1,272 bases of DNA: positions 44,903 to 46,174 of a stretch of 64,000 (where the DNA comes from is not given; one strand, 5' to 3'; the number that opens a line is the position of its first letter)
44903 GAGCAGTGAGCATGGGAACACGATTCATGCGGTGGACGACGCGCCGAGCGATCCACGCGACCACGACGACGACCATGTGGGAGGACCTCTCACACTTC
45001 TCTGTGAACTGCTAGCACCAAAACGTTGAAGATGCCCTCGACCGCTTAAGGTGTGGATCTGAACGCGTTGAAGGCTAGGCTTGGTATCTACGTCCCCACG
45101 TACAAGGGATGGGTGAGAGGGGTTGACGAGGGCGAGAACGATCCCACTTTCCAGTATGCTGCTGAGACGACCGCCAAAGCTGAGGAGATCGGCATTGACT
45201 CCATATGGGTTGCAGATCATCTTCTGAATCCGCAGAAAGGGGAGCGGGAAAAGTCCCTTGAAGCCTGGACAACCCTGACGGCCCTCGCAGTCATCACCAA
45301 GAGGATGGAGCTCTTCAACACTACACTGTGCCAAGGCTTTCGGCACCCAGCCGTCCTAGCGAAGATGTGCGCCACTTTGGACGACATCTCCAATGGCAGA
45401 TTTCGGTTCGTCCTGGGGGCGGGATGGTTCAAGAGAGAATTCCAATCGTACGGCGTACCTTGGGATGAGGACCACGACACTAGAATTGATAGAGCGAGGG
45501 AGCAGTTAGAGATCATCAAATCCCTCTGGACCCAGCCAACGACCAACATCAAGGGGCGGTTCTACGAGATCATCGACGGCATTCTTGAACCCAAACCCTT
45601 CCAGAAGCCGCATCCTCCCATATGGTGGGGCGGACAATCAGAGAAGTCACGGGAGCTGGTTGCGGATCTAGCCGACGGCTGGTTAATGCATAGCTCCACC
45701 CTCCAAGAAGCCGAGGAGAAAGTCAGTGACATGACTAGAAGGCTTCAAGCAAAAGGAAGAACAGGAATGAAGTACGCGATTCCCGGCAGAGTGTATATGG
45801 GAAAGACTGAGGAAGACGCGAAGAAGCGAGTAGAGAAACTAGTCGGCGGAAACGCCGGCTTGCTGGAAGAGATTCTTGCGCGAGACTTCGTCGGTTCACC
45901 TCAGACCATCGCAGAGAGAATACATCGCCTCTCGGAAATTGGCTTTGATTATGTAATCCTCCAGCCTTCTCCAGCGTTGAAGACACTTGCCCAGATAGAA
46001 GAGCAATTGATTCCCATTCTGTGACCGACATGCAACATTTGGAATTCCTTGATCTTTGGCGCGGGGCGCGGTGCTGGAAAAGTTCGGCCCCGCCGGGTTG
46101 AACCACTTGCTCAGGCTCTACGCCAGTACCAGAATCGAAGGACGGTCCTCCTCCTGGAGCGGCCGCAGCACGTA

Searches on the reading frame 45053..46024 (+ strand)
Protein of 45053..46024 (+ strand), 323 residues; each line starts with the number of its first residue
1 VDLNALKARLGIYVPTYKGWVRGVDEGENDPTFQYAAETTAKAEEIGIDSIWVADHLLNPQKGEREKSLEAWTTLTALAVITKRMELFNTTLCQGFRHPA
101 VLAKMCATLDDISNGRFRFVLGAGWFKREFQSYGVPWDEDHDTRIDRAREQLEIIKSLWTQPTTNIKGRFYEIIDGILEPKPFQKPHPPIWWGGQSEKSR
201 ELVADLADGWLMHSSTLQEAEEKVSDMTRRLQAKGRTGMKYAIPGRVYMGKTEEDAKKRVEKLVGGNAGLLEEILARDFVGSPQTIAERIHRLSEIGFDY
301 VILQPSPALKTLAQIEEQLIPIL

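Call 5: search_protein_families(library=pfam, proteins=[window:45053-46024:+], max_evalue=0.01)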
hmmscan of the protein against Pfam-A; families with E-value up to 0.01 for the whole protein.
window:45053-46024:+ (323 aa): 1 family
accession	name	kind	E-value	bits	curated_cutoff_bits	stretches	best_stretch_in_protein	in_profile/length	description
PF00296.26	Bac_luciferase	-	6.1e-61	206.9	27.9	1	27-264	16-245/314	Luciferase-like monooxygenase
